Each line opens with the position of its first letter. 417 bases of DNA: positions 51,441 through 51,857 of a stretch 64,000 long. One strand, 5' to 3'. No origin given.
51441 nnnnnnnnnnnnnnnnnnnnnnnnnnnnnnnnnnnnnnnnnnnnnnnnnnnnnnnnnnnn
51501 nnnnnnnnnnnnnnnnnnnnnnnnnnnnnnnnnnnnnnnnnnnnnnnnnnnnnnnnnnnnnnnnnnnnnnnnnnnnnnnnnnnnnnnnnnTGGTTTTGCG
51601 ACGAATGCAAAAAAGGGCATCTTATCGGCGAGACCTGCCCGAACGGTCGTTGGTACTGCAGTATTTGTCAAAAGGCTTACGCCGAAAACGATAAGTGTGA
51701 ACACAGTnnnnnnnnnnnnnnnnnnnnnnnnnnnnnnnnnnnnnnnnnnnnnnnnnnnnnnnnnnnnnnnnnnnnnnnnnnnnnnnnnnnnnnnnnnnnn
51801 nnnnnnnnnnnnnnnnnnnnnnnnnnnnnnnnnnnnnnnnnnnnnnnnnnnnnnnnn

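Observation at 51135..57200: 6-kb gene for a Sec-exported protein built from about 65 tandem Trp-Cys-His mini-repeats: no characterised family recognised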

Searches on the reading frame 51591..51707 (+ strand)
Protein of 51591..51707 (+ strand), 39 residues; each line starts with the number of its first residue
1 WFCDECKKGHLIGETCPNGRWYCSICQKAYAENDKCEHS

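Call 32: search_protein_representatives(alignment_id=A1)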
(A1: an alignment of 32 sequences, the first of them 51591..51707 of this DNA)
Query: 32 sequences, 39 profile positions. Proteins with E-value up to 0.001 (for the whole library): 14; up to 1e-10: 5; up to 1e-30: 3. The best 14 are listed.
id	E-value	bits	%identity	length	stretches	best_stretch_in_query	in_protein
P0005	3.1e-66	235.5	-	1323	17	1-39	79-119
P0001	3.2e-57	206.6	-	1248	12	1-39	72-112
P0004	2.9e-49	181.2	-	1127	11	1-39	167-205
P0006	9.7e-29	115.5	-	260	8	1-39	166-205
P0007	9.7e-15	70.7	-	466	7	1-38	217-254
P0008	2.4e-07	47.0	-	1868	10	12-30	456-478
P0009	2.8e-06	43.6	-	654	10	8-34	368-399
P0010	2.9e-06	43.6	-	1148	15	12-30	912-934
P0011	8.6e-06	42.1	-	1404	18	13-32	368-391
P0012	4.4e-04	36.6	-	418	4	2-19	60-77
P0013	5.9e-04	36.2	-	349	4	2-36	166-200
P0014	7.8e-04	35.8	-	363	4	19-33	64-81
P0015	8.4e-04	35.7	-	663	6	19-32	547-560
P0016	9.1e-04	35.6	-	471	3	1-30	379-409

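Call 36: search_protein_families(library=pfam, proteins=[P0007, P0008, P0009, P0010, P0011, P0012, P0013, P0015, P0016], max_evalue=0.01)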
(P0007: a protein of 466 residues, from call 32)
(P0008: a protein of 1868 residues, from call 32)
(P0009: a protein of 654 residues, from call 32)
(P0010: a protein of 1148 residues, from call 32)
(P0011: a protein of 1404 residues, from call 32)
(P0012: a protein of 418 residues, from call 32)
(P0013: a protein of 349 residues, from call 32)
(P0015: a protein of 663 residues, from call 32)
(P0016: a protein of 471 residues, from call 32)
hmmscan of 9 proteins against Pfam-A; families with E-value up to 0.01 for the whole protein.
P0007 (466 aa): 0 families

P0008 (1868 aa): 10 families
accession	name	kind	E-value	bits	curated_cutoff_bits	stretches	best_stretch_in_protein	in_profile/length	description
PF13306.12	LRR_5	-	9.2e-235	766.2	27.7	9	770-895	3-125/127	BspA type Leucine rich repeat region (6 copies)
PF13855.12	LRR_8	-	8e-31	106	27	0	880-927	11-59/61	Leucine rich repeat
PF12171.14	zf-C2H2_jaz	-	3.5e-13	49.8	22.6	0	469-482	2-15/27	Zinc-finger double-stranded RNA-binding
PF23104.1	Zf-C2H2_ZNF451_6th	-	3.6e-11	43.3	27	0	314-324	3-13/25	Sixth Zinc fingers C2H2 type, ZNF451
PF20097.4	DUF6487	-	1.6e-10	41.7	24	0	309-326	49-66/67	Domain of unknown function (DUF6487)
PF12874.13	zf-met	-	8.7e-10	39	21.2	0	261-273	1-13/25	Zinc-finger of C2H2 type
PF18439.7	zf_UBZ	-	1.4e-08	34.7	25.6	0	416-429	2-15/32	Ubiquitin-Binding Zinc Finger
PF17026.10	zf-RRPl_C4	-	4.1e-08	33.8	28.9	0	310-331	16-37/108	Putative ribonucleoprotein zinc-finger pf C4 type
PF18073.7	Zn_ribbon_LapB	-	0.00047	20.2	25.7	0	95-113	5-23/28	Rubredoxin metal binding domain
PF00096.32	zf-C2H2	-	0.0005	20.8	25.2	0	158-169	2-13/23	Zinc finger, C2H2 type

P0009 (654 aa): 4 families
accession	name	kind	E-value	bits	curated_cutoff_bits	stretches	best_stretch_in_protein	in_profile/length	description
PF17026.10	zf-RRPl_C4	-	3.4e-06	27.6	28.9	0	43-109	15-73/108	Putative ribonucleoprotein zinc-finger pf C4 type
PF03119.21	DNA_ligase_ZBD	-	4.9e-06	26.8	25.8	0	7-18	2-13/27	NAD-dependent DNA ligase C4 zinc finger domain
PF03660.19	PHF5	-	0.001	19.7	26.7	0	215-271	28-84/104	PHF5-like protein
PF06750.18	A24_N_bact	-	0.0018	18.8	23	0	215-231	28-44/84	Bacterial Peptidase A24 N-terminal domain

P0010 (1148 aa): 9 families
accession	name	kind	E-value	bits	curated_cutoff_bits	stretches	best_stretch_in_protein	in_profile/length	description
PF00963.24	Cohesin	-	1.2e-25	90.8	24.1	2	30-133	2-114/139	Cohesin domain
PF23104.1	Zf-C2H2_ZNF451_6th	-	5.3e-09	36.4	27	0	567-582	3-18/25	Sixth Zinc fingers C2H2 type, ZNF451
PF23674.1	RYYR-CCHC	-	1.2e-07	32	27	0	456-476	32-52/79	RYYR-CCHC domain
PF24370.1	DUF7526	-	1.4e-07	31.8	27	0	833-860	22-49/88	Family of unknown function (DUF7526)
PF24793.1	GINT1_N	-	0.0012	18.4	27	0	805-858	176-229/304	Glucosamine inositolphosphorylceramide transferase 1, N-terminal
PF19134.6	DUF5817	-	0.0015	18.9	31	0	926-947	23-44/57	Domain of unknown function (DUF5817)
PF19403.5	SpaA_2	-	0.0047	17.9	25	0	246-311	26-90/96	Prealbumin-like fold domain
PF10633.15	NPCBM_assoc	-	0.0053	17.4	24.4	0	112-135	52-75/78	NPCBM-associated, NEW3 domain of alpha-galactosidase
PF18173.6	bacHORMA_2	-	0.0061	16.9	27.3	0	968-1003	76-111/166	Bacterial HORMA domain 2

P0011 (1404 aa): 13 families
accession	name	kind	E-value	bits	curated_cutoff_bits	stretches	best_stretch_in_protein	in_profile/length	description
PF23104.1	Zf-C2H2_ZNF451_6th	-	3.4e-36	123.4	27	0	1303-1318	3-18/25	Sixth Zinc fingers C2H2 type, ZNF451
PF00404.24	Dockerin_1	-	4.6e-13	49.6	22.9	1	1335-1396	2-57/57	Dockerin type I domain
PF23674.1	RYYR-CCHC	-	4.3e-12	46.2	27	0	1294-1322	32-60/79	RYYR-CCHC domain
PF18174.6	HU-CCDC81_bac_1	-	1.3e-09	38.3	26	0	1062-1079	12-29/59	CCDC81-like prokaryotic HU domain 1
PF21375.2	POT1_C_insert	-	4.8e-07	30.1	27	0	1213-1270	69-126/143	Protection of telomeres protein 1 (POT1), C-terminal insertion domain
PF24292.1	DUF7479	-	3.6e-06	27.4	27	0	1298-1317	27-46/60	Domain of unknown function (DUF7479)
PF08967.16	ENCP4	-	8.6e-06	26.3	31.4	0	340-367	39-65/81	Putative type 4B encapsulin shell protein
PF13322.11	DUF4092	-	1e-05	25.9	22.2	0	1195-1231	97-133/176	Domain of unknown function (DUF4092)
PF05883.17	Baculo_RING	-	1.1e-05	25.8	26.7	0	777-815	44-80/139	Baculovirus U-box/Ring-like domain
PF07152.18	YaeQ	-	0.00058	20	25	0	892-925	106-138/173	YaeQ protein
PF02882.25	THF_DHG_CYH_C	-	0.0016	18.2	27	0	698-729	70-101/160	Tetrahydrofolate dehydrogenase/cyclohydrolase, NAD(P)-binding domain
PF14199.11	DUF4317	-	0.0025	17.5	27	0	373-415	30-72/370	Domain of unknown function (DUF4317)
PF20097.4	DUF6487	-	0.0037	18.1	24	0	1295-1313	46-64/67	Domain of unknown function (DUF6487)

P0012 (418 aa): 1 family
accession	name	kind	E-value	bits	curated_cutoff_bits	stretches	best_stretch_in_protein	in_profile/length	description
PF02959.21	Tax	-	0.0035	17.3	27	0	51-87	24-60/222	HTLV Tax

P0013 (349 aa): 2 families
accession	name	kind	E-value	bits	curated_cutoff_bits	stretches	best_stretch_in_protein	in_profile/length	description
PF13920.12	zf-C3HC4_3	-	0.0037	17.5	27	0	110-151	3-44/49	Zinc finger, C3HC4 type (RING finger)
PF04577.19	Glyco_transf_61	-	0.0085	16.8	27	0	263-342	20-99/137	Glycosyltransferase 61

P0015 (663 aa): 4 families
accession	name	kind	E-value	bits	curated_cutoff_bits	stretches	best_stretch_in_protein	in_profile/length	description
PF23104.1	Zf-C2H2_ZNF451_6th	-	9.7e-17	61.2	27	1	600-615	3-18/25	Sixth Zinc fingers C2H2 type, ZNF451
PF00096.32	zf-C2H2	-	2.5e-06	28.1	25.2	0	550-561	2-13/23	Zinc finger, C2H2 type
PF13894.12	zf-C2H2_4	-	1.8e-05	25.5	27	0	599-610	1-12/24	C2H2-type zinc finger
PF12874.13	zf-met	-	1.9e-05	25.2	21.2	0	499-510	1-12/25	Zinc-finger of C2H2 type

P0016 (471 aa): 1 family
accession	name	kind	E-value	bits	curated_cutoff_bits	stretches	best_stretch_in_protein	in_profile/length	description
PF14395.11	COOH-NH2_lig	-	2.2e-18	66.9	25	1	18-208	1-184/254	Phage phiEco32-like COOH.NH2 ligase-type 2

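Call 42: find_encoding_contigs(protein=P0007, flank=10000, max_places=4)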
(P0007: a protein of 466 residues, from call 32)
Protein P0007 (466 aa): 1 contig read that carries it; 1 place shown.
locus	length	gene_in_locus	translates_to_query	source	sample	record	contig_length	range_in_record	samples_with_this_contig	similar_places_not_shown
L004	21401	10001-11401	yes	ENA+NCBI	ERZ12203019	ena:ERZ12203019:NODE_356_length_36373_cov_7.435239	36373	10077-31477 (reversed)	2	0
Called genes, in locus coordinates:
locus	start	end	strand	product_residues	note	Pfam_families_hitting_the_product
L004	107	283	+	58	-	PF01783:Ribosomal_L32p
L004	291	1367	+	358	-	PF02504:FA_synthesis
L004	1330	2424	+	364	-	PF00195:Chal_sti_synt_N (faint), PF08392:FAE1_CUT1_RppA, PF00108:Thiolase_N, PF08545:ACP_syn_III, PF08541:ACP_syn_III_C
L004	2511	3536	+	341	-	PF13174:TPR_6 (weak)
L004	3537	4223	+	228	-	PF01618:MotA_ExbB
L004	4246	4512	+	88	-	-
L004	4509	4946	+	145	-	PF02472:ExbD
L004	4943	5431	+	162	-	-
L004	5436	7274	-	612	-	PF07973:tRNA_SAD, PF00587:tRNA-synt_2b, PF03129:HGTP_anticodon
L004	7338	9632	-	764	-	PF04932:Wzy_C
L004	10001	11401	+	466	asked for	-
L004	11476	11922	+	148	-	-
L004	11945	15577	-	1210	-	PF02811:PHP, PF07733:DNA_pol3_alpha, PF17657:DNA_pol3_finger, PF14579:HHH_6, PF01336:tRNA_anti-codon (weak)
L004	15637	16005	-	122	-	PF01648:ACPS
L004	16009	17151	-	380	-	PF03462:PCRF, PF00472:RF-1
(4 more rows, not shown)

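Call 53: search_solved_structures(query=A1, max_evalue=10, show_alignments=4)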
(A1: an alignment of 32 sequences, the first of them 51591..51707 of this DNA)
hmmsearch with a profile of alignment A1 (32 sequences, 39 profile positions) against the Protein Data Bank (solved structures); distinct sequences matched with E-value up to 10: 18.
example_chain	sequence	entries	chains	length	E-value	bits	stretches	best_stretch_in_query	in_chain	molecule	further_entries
1x4i_A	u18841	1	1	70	0.069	16.7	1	17-32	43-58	Inhibitor of growth protein 3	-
9m4r_A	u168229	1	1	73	0.16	15.6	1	17-32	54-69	PHD finger protein ING1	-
7zmx_A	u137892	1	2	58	0.17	15.5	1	17-30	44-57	Inhibitor of growth protein 3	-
1sbx_A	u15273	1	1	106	0.35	14.5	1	11-28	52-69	Ski oncogene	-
3eq5_A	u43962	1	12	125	0.47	14.1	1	11-28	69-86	Ski-like protein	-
7cwh_B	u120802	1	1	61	0.52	13.9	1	17-30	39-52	Protein kinase C-binding protein 1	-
1zvf_A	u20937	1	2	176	0.61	13.7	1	20-34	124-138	3-hydroxyanthranilate 3,4-dioxygenase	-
2jmi_A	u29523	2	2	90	0.74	13.5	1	17-32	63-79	Protein YNG1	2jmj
2g6q_A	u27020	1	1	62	0.78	13.4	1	17-28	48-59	Inhibitor of growth protein 2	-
2y6e_A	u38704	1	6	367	0.92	13.1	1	19-34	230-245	UBIQUITIN CARBOXYL-TERMINAL HYDROLASE 4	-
5l9w_C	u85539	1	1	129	1.3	12.7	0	19-29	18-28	Acetophenone carboxylase beta subunit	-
2puy_A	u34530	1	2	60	1.7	12.3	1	17-34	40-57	PHD finger protein 21A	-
5vab_A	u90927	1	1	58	1.7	12.3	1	17-28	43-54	ATXR5 PHD domain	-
9vvv_A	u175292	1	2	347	1.8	12.2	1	19-34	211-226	Ubiquitin carboxyl-terminal hydrolase 15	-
8ga8_L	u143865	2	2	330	1.8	12.2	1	17-29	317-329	Transcriptional regulatory protein PHO23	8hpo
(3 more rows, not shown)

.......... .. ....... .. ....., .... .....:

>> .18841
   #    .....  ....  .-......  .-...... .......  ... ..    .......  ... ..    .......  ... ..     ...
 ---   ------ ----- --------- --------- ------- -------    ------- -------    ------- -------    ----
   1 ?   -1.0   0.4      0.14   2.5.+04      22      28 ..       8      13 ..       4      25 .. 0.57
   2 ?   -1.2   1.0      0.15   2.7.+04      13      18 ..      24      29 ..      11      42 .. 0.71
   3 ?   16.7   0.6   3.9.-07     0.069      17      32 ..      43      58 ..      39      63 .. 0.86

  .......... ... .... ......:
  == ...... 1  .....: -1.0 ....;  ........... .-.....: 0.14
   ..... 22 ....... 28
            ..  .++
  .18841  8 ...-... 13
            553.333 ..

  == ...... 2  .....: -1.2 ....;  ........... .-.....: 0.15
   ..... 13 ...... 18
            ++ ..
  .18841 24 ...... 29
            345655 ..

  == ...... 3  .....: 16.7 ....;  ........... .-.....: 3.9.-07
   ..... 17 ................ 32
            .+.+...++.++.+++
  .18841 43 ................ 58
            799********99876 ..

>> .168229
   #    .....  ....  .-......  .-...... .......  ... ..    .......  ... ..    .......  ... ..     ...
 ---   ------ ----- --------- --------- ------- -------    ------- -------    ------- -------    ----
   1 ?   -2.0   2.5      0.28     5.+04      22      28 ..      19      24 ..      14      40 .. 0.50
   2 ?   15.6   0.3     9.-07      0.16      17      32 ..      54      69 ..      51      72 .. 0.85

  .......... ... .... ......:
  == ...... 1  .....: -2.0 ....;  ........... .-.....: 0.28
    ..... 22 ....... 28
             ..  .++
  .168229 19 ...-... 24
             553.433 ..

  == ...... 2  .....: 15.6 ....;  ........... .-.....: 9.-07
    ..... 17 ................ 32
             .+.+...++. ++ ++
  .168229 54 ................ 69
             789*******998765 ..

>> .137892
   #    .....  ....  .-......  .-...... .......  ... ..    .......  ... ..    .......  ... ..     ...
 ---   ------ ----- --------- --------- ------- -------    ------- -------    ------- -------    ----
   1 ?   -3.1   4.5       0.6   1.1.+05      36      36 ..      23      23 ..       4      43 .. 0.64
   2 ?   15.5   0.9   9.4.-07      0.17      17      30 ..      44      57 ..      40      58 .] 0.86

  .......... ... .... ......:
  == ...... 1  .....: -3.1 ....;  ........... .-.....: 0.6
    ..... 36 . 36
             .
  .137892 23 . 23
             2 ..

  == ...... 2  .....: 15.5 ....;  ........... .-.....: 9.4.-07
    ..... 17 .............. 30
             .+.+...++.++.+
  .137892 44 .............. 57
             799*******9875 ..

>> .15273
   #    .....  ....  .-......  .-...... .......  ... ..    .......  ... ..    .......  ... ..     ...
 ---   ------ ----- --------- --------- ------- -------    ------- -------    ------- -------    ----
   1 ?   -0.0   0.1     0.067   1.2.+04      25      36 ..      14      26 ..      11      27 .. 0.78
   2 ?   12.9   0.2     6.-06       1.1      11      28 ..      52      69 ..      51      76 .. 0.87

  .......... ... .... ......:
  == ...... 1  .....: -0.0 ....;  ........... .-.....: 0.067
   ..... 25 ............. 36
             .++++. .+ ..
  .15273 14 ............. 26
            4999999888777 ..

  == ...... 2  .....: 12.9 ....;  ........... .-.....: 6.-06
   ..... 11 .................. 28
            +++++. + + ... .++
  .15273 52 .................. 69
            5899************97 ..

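Call 54: predict_structure(alignment_id=A1)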
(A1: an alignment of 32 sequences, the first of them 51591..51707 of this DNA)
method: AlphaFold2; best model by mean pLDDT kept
length: 39 residues; sequences in the alignment: 32
mean_pLDDT: 87.1   pTM: 0.51
mean pLDDT of the five models: 87.1, 86.5, 86.0, 85.8, 85.8
residues with pLDDT >= 90: 5; 70-90: 33; 50-70: 1; < 50: 0
segments of 3 or more residues with pLDDT < 50: none
pLDDT, mean of each block of 10 residues (from residue 1): 89 87 89 82
secondary structure, 60 per line:
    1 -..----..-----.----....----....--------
elements in order: E20-23 E28-31
